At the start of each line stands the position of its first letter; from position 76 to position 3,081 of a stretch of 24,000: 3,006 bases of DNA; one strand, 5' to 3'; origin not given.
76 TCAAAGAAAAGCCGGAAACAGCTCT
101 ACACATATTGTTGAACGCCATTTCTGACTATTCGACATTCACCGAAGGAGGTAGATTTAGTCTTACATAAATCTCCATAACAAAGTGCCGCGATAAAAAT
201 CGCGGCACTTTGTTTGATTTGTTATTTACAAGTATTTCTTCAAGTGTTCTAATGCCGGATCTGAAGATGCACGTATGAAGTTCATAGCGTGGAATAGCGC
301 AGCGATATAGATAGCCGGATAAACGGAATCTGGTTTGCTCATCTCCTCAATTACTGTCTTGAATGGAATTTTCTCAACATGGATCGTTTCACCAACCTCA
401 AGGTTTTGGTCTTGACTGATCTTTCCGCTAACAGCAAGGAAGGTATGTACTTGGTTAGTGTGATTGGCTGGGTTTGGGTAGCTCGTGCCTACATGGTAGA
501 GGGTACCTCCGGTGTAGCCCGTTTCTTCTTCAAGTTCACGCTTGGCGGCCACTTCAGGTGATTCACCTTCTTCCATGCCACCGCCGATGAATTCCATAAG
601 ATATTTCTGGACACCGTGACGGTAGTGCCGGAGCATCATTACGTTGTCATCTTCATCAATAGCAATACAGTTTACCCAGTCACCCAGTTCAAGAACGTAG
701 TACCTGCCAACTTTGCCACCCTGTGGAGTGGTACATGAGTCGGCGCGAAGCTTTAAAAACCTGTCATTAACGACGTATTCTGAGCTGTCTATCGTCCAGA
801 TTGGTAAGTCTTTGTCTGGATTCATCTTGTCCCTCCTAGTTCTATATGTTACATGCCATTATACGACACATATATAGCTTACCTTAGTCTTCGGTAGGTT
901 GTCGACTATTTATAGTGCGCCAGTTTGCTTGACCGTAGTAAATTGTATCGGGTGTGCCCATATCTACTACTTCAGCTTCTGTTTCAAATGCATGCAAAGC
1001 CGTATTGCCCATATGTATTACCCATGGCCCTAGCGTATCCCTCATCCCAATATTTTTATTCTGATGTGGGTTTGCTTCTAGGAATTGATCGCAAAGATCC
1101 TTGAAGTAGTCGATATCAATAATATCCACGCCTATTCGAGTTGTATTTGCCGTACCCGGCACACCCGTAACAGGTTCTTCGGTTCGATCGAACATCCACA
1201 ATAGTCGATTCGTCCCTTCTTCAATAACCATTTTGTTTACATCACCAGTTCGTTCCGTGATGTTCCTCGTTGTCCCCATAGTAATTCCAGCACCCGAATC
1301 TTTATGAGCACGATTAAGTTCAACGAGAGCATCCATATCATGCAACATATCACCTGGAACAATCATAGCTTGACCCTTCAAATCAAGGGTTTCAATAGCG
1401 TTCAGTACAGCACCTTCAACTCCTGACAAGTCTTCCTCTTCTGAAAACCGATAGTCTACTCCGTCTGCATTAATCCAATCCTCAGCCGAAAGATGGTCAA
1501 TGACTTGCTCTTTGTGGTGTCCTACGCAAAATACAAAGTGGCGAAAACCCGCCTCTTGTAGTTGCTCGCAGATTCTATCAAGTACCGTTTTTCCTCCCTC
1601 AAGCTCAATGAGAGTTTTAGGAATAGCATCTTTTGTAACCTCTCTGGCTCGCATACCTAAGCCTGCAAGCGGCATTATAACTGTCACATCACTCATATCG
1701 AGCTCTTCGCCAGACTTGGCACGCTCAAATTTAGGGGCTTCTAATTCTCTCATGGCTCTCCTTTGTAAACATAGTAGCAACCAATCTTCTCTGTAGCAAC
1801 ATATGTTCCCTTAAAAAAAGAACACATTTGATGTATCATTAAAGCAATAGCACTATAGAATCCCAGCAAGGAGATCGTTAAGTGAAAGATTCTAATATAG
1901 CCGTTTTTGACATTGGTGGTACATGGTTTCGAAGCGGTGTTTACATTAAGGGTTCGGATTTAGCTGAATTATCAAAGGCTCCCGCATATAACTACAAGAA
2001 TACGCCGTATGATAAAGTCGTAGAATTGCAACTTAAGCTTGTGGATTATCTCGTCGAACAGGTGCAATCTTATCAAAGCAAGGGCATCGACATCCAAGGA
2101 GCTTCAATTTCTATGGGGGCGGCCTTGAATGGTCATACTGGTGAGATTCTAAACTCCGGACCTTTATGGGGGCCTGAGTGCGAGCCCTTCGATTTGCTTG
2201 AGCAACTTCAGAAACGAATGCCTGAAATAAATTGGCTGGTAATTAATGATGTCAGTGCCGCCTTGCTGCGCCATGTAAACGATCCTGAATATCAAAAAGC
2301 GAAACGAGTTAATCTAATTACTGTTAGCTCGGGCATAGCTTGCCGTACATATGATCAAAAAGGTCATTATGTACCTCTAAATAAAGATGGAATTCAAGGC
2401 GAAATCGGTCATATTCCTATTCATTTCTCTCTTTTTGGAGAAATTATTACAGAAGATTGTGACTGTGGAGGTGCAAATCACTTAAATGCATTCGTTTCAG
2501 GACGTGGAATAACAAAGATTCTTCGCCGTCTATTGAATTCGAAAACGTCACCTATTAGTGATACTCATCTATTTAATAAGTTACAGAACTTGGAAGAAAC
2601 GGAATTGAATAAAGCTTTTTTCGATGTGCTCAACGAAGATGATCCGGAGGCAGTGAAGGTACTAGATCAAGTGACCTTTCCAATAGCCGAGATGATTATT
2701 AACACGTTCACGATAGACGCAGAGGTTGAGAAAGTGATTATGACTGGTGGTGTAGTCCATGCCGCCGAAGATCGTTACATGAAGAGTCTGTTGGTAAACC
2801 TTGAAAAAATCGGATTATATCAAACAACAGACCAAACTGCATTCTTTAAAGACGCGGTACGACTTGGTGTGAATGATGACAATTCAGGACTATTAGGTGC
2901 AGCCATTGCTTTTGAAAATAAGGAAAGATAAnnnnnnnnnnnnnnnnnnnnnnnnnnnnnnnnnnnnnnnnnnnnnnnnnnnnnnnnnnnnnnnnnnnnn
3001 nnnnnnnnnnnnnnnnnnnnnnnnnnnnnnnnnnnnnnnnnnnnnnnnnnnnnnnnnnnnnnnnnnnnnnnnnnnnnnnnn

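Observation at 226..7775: Cyclitol/carbasugar-type biosynthetic cluster built around a DHQS-like sugar-phosphate cyclase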

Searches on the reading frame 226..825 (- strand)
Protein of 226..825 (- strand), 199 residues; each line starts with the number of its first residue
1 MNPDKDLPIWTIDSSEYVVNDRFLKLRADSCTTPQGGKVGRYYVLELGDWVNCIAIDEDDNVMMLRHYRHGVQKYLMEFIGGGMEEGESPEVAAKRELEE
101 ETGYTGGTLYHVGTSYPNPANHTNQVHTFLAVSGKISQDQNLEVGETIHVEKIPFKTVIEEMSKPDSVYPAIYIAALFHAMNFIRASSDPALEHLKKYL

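Call 3: search_protein_families(library=pfam, proteins=[window:226-825:-])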
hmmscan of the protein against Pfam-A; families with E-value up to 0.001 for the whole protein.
window:226-825:- (199 aa): 1 family
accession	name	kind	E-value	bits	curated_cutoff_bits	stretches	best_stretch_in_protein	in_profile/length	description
PF00293.34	NUDIX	-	1.4e-15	57.9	21.1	1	51-156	6-116/134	NUDIX domain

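Call 4: search_protein_families(library=ncbifam, proteins=[window:226-825:-])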
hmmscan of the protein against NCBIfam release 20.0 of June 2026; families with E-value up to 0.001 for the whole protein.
window:226-825:- (199 aa): 12 families
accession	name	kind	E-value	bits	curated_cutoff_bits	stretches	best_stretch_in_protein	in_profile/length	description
NF008736.0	PRK11762.1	equivalog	8.8e-16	58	169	1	52-186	51-183/186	ADP compounds hydrolase NudE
TIGR02705.1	nudix_YtkD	equivalog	6.6e-08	32.2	154.4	1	60-117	35-86/156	RNA deprotection pyrophosphohydrolase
TIGR00052.1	TIGR00052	subfamily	3.6e-07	30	79.55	1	74-131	79-136/188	nudix-type nucleoside diphosphatase, YffH/AdpP family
NF006530.0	PRK08999.1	equivalog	1.3e-06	27.7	245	1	54-105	12-63/315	Nudix family hydrolase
NF008044.0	PRK10776.1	equivalog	1.6e-06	28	148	1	64-109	20-65/130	8-oxo-dGTP diphosphatase MutT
TIGR00586.1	mutt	equivalog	2.4e-06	27.6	97.9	1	54-105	11-62/129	8-oxo-dGTP diphosphatase MutT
NF007834.0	PRK10546.1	equivalog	7.7e-06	25.8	156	1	55-128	10-83/135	pyrimidine (deoxy)nucleoside triphosphate diphosphatase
NF011585.0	PRK15009.1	equivalog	4.7e-05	23.2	234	1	76-160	80-165/191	GDP-mannose pyrophosphatase NudK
NF001938.0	PRK00714.1-5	equivalog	0.0001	21.7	116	1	73-107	43-77/172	RNA pyrophosphohydrolase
NF001299.0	PRK00241.1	equivalog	0.00011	21.7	158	1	54-105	140-189/263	NAD(+) diphosphatase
NF008003.0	PRK10729.1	equivalog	0.00039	19.8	248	1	68-109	83-124/210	ADP-ribose diphosphatase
NF001935.0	PRK00714.1-2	equivalog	0.00047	19.7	259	1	71-106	27-62/183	RNA pyrophosphohydrolase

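Call 74: search_protein_families(library=padloc, proteins=[window:226-825:-], max_evalue=0.001)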
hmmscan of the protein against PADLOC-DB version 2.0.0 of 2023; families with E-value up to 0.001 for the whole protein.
window:226-825:- (199 aa): 1 family
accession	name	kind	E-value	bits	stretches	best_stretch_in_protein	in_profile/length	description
PDLC04899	PDC-S07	-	2.1e-09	35.1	1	51-112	9-70/135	-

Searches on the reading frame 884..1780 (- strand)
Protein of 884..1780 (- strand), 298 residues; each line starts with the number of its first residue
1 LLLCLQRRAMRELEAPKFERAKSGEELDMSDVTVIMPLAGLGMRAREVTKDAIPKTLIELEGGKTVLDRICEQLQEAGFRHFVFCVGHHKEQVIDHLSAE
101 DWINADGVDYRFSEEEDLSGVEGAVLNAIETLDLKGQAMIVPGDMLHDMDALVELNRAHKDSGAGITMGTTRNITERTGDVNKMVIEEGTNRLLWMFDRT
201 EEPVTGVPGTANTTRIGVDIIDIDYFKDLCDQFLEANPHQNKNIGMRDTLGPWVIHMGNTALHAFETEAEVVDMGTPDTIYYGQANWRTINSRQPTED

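Call 3: search_protein_families(library=pfam, proteins=[window:884-1780:-])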
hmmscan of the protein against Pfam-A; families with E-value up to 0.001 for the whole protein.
window:884-1780:- (298 aa): 2 families
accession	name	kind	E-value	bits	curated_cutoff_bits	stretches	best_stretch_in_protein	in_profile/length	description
PF12804.13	NTP_transf_3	-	3.4e-08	34.3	27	1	51-172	14-124/160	MobA-like NTP transferase domain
PF00483.29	NTP_transferase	-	5e-08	33.3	21.2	1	39-172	7-139/245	Nucleotidyl transferase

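Call 4: search_protein_families(library=ncbifam, proteins=[window:884-1780:-])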
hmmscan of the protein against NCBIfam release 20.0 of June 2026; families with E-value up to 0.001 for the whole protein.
window:884-1780:- (298 aa): 13 families
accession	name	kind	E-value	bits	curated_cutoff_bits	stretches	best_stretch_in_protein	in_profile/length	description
NF041313.1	UDPGP_AglF_Halo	equivalog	1.5e-12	47.5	400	1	35-167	4-130/234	UTP--glucose-1-phosphate uridylyltransferase AglF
TIGR03992.1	Arch_glmU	subfamily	2.6e-12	46.4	292.1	1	36-162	5-124/393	bifunctional sugar-1-phosphate nucleotidylyltransferase/acetyltransferase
NF010932.0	PRK14352.1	equivalog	3.7e-10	39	611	1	29-172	4-139/488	bifunctional UDP-N-acetylglucosamine diphosphorylase/glucosamine-1-phosphate N-acetyltransferase GlmU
NF045761.1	NAMPUrTaseMurU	equivalog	2.8e-08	33.9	250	1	39-160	8-123/226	N-acetylmuramate alpha-1-phosphate uridylyltransferase MurU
TIGR01173.1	glmU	equivalog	2.5e-07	29.9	366.85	1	35-171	4-127/452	bifunctional UDP-N-acetylglucosamine diphosphorylase/glucosamine-1-phosphate N-acetyltransferase GlmU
NF045697.1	MurNAcPUrMurU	equivalog_domain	1.3e-06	28.1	370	1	39-102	5-66/229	N-acetylmuramate alpha-1-phosphate uridylyltransferase MurU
NF010935.0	PRK14355.1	equivalog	1.5e-06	27.2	718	1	30-172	2-134/459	bifunctional UDP-N-acetylglucosamine diphosphorylase/glucosamine-1-phosphate N-acetyltransferase GlmU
NF010934.1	PRK14354.1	equivalog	2.6e-06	26.3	450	1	38-172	6-128/447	bifunctional UDP-N-acetylglucosamine diphosphorylase/glucosamine-1-phosphate N-acetyltransferase GlmU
TIGR01099.1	galU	equivalog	4.3e-06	26.5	326.8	1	34-99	4-67/261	UTP--glucose-1-phosphate uridylyltransferase GalU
NF010940.0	PRK14360.1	equivalog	1.4e-05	23.9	602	1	34-172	4-132/452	bifunctional UDP-N-acetylglucosamine diphosphorylase/glucosamine-1-phosphate N-acetyltransferase GlmU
NF010933.0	PRK14353.1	equivalog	0.00022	20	505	1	33-168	7-133/453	bifunctional UDP-N-acetylglucosamine diphosphorylase/glucosamine-1-phosphate N-acetyltransferase GlmU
TIGR02623.1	G1P_cyt_trans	equivalog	0.0006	19.4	300.25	0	38-99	7-65/255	glucose-1-phosphate cytidylyltransferase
NF045665.1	NTPtran_DVU1551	equivalog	0.00089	18.4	315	0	35-101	4-63/359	DVU_1551 family NTP transferase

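Call 53: search_solved_structures(query=window:884-1780:-, max_evalue=0.001)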
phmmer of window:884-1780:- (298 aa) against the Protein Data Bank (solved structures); distinct sequences matched with E-value up to 0.001: 2.
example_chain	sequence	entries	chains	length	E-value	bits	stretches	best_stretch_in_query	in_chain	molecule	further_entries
5xhw_A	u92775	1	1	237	1.8e-08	37.3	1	31-151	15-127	Putative 6-deoxy-D-mannoheptose pathway protein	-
6jq8_A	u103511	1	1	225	5.4e-08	35.7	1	34-151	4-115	Putative 6-deoxy-D-mannoheptose pathway protein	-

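Call 81: search_solved_structures(query=A2, max_evalue=0.01)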
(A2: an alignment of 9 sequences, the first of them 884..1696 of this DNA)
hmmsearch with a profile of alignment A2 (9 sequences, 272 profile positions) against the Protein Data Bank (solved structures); distinct sequences matched with E-value up to 0.01: 37.
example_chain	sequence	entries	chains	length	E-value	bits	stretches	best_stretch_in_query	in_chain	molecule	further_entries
7whr_B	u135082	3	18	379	6.6e-11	45.4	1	17-156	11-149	Nucleotidyl transferase family protein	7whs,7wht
5xhw_A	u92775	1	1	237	8.6e-11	45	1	17-133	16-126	Putative 6-deoxy-D-mannoheptose pathway protein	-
6jq8_A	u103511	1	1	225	1.4e-10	44.3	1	17-133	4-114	Putative 6-deoxy-D-mannoheptose pathway protein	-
7d72_K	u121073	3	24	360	8.2e-10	41.8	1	18-182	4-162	Mannose-1-phosphate guanyltransferase beta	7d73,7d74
7x8j_A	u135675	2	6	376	1.5e-09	40.9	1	17-181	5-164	Mannose-1-phosphate guanylyltransferase 1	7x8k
8yre_D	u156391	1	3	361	1.7e-09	40.8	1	18-181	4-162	Mannose-1-phosphate guanylyltransferase 1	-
6vr0_A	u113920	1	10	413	2.3e-08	37.1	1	18-249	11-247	Glucose-1-phosphate adenylyltransferase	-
5w5r_A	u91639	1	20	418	2.6e-08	36.9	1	18-249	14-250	Glucose-1-phosphate adenylyltransferase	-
3brk_X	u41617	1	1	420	2.8e-08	36.8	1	18-249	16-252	Glucose-1-phosphate adenylyltransferase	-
6v96_H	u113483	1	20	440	2.9e-08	36.7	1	18-249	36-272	Glucose-1-phosphate adenylyltransferase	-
5w6j_A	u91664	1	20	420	3.5e-08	36.5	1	18-249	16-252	Glucose-1-phosphate adenylyltransferase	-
6v99_A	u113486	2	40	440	3.6e-08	36.4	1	18-249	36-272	Glucose-1-phosphate adenylyltransferase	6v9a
5w5t_A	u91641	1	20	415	3.8e-08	36.4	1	18-249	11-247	Glucose-1-phosphate adenylyltransferase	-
5mni_E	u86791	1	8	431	6e-08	35.7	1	10-247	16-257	Glucose-1-phosphate adenylyltransferase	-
5l6s_A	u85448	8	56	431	7.7e-08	35.3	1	10-247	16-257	Glucose-1-phosphate adenylyltransferase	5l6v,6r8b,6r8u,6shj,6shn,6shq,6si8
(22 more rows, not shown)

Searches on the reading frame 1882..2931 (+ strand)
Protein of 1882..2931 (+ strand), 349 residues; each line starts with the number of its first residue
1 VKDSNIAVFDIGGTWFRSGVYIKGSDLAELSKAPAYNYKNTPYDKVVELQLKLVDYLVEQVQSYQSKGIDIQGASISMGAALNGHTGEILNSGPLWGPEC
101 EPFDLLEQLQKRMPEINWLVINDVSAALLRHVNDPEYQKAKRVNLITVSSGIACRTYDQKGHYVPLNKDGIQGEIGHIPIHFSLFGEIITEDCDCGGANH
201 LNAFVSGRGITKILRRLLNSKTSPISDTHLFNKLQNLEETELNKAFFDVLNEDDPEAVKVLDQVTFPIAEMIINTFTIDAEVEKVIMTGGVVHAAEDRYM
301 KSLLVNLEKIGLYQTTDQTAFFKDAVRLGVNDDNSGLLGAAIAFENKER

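Call 3: search_protein_families(library=pfam, proteins=[window:1882-2931:+])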
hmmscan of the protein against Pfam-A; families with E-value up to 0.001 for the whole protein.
window:1882-2931:+ (349 aa): 1 family
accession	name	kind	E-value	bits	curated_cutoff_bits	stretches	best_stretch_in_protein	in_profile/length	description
PF00480.26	ROK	-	2.3e-19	70.4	22.9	1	10-344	5-291/294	ROK family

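Call 4: search_protein_families(library=ncbifam, proteins=[window:1882-2931:+])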
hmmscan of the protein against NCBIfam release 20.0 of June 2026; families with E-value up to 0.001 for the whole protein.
window:1882-2931:+ (349 aa): 9 families
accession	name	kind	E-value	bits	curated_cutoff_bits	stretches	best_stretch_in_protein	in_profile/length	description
NF003461.0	PRK05082.1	subfamily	2.2e-13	50.2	283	1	9-347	6-289/291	N-acetylmannosamine kinase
NF007251.0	PRK09698.1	equivalog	4.9e-12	45.7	253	1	4-346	6-298/304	allose kinase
TIGR00744.1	ROK_glcA_fam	subfamily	9.8e-09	34.9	260.35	1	9-296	3-266/318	ROK family glucokinase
NF045551.1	GK_Pyrobac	equivalog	2.9e-08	33.4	500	1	81-261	58-206/294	ATP-dependent glucokinase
NF047821.1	NactlManKinNanK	equivalog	1.2e-06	28.3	450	1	88-289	73-241/288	N-acetylmannosamine kinase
NF009835.0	PRK13310.1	equivalog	2.2e-06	27.2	380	1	9-233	5-217/303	N-acetylglucosamine kinase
NF047937.1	TransRegNagC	equivalog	4.8e-06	26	650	1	42-295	111-341/399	DNA-binding transcriptional regulator NagC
NF007108.0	PRK09557.1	equivalog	2.6e-05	23.7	443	1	43-263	37-246/303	fructokinase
NF042998.1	bglucokin_BglK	equivalog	0.00055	19.3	550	0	5-154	2-134/291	beta-glucoside kinase BglK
